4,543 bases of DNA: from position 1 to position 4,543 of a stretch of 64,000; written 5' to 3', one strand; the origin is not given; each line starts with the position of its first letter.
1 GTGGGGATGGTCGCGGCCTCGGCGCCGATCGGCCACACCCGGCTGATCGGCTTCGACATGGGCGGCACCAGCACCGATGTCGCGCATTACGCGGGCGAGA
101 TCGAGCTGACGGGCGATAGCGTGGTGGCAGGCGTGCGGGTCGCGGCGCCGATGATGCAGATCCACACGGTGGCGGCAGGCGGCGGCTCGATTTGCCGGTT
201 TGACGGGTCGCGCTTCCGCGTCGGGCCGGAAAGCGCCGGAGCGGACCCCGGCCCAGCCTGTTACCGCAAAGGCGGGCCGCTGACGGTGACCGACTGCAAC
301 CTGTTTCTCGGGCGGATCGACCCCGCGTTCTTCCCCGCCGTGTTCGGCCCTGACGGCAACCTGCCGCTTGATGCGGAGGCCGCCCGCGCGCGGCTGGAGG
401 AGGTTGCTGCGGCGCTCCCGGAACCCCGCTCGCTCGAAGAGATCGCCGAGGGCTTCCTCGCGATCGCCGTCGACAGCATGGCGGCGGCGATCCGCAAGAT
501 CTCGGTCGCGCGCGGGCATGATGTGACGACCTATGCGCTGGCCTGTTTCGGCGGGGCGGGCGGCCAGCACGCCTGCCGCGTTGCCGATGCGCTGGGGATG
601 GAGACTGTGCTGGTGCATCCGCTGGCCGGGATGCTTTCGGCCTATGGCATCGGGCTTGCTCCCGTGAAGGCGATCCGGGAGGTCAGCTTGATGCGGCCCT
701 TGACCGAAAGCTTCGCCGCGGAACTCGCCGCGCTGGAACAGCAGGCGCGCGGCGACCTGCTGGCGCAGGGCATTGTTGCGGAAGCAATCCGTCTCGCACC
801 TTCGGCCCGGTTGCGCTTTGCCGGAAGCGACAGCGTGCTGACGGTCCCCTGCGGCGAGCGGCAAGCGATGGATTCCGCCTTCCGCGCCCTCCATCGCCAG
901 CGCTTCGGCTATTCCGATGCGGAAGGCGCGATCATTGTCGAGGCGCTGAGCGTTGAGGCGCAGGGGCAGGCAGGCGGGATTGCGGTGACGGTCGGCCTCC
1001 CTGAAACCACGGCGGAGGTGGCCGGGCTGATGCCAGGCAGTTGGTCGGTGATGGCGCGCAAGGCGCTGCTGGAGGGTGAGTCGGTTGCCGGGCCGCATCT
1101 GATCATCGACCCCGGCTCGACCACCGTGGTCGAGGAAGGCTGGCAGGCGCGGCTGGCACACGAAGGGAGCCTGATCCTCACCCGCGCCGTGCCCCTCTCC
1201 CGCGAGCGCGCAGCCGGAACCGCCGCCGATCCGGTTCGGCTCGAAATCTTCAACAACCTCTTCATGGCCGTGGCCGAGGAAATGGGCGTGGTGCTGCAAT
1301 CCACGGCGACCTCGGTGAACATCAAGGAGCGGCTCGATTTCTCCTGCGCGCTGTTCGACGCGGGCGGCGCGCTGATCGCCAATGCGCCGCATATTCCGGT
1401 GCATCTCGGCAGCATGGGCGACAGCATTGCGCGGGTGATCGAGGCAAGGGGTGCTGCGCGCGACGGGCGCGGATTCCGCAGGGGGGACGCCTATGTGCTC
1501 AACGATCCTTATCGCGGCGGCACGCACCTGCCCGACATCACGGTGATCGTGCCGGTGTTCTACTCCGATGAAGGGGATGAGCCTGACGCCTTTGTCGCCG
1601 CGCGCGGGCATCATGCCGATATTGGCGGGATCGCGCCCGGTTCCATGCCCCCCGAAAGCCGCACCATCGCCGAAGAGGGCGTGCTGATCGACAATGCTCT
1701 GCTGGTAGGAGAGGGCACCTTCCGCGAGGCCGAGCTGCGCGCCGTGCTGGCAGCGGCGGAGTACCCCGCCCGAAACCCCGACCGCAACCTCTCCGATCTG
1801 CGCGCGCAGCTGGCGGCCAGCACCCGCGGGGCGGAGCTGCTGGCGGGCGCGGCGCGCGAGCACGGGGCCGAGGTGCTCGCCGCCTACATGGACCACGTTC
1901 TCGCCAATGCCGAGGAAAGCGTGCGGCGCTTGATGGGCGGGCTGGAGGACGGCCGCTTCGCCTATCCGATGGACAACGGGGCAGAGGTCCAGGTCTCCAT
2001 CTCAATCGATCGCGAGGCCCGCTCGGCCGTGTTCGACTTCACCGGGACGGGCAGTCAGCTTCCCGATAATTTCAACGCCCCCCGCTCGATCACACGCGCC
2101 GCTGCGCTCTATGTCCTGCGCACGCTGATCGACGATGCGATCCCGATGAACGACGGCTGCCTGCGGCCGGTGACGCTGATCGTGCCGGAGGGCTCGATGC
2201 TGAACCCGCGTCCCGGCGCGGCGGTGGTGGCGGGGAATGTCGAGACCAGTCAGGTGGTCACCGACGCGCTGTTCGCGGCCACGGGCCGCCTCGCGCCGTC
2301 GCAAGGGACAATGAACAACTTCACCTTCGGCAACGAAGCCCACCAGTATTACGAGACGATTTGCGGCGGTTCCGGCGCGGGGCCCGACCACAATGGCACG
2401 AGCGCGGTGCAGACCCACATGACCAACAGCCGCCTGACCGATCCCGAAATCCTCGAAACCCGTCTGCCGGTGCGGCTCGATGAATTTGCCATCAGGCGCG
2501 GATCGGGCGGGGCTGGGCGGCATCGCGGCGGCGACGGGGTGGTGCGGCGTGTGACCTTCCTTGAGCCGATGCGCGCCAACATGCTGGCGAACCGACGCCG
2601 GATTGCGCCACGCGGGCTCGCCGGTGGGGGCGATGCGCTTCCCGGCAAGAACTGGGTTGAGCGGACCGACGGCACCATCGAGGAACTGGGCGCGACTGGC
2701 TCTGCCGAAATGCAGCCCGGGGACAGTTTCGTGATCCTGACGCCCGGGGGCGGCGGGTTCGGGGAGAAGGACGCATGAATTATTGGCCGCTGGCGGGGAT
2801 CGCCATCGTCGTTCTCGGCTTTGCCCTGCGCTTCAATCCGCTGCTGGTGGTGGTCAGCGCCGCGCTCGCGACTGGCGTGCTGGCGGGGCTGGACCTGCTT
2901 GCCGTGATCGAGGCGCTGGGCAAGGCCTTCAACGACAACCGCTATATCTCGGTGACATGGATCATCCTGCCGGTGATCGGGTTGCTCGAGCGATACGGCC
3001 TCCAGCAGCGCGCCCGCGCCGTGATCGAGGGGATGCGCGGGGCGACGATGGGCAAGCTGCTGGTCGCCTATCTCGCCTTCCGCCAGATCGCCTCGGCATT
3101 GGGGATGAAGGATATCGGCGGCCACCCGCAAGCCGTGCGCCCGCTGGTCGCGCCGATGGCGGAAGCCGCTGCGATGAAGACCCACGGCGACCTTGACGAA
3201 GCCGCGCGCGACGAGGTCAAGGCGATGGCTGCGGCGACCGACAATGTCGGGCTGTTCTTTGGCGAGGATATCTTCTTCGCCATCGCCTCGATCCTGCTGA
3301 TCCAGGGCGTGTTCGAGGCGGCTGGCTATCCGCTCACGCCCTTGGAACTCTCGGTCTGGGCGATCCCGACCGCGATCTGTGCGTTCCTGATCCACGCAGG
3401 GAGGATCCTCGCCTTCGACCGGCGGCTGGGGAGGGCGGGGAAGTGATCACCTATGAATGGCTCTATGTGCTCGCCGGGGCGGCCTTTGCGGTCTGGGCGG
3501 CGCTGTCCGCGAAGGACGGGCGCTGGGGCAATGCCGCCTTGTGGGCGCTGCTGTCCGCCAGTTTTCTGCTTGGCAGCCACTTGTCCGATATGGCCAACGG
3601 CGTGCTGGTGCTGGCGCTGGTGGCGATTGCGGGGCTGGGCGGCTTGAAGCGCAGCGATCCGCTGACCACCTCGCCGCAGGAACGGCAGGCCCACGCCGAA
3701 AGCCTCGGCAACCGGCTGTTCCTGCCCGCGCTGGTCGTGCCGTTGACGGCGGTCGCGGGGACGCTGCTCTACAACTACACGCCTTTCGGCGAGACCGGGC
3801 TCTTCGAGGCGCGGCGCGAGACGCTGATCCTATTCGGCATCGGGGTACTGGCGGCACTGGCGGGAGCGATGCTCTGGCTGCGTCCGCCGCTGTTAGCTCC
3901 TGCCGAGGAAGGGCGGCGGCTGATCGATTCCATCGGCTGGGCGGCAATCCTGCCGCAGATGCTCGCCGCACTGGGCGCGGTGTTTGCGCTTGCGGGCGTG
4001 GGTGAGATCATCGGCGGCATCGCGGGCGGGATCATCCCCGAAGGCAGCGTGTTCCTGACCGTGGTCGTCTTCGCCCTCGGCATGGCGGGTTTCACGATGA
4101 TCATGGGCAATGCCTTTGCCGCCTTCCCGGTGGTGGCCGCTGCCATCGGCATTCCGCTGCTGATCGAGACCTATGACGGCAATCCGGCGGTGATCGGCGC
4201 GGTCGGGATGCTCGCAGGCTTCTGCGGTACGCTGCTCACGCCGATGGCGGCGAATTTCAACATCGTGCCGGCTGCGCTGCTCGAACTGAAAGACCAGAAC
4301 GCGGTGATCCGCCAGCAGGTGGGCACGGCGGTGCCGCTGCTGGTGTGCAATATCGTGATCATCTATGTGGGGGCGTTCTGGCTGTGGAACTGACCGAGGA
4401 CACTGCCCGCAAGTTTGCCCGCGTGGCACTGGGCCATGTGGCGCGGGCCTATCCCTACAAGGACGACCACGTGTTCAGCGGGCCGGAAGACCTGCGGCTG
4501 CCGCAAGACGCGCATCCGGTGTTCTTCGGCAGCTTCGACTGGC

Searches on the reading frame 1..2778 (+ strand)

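Call 73: search_protein_families(library=pfam, proteins=[window:1-2778:+], max_evalue=0.0001)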
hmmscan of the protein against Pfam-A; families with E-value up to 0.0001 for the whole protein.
window:1-2778:+ (925 aa): 2 families
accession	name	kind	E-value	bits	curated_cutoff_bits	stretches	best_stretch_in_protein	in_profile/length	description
PF02538.19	Hydantoinase_B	-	7.9e-190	632.1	26.8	1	410-922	1-518/519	Hydantoinase B/oxoprolinase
PF01968.24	Hydantoinase_A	-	1e-80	271.6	22.9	1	5-224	71-289/291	Hydantoinase/oxoprolinase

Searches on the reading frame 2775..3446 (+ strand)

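Call 73: search_protein_families(library=pfam, proteins=[window:2775-3446:+], max_evalue=0.0001)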
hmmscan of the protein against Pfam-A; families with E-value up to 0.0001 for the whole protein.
window:2775-3446:+ (223 aa): 1 family
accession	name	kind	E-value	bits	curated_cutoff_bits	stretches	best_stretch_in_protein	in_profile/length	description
PF06149.18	DUF969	-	3.6e-92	308.3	32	1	3-218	1-215/216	Protein of unknown function (DUF969)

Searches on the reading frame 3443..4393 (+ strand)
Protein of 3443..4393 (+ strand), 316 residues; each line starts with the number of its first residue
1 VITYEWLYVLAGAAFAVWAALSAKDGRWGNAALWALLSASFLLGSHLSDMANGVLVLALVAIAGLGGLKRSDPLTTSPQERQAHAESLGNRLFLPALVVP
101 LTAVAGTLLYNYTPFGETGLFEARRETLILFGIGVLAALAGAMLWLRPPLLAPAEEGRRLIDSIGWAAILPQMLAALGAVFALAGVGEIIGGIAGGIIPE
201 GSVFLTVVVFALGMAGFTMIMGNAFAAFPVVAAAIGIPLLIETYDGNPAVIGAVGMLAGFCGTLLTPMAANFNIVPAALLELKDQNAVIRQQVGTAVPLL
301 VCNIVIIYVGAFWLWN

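Call 73: search_protein_families(library=pfam, proteins=[window:3443-4393:+], max_evalue=0.0001)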
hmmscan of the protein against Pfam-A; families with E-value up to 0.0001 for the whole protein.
window:3443-4393:+ (316 aa): 1 family
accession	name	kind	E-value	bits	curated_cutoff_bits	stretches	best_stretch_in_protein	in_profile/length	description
PF06166.18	DUF979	-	2.4e-111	372.3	26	1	5-312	1-307/307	Protein of unknown function (DUF979)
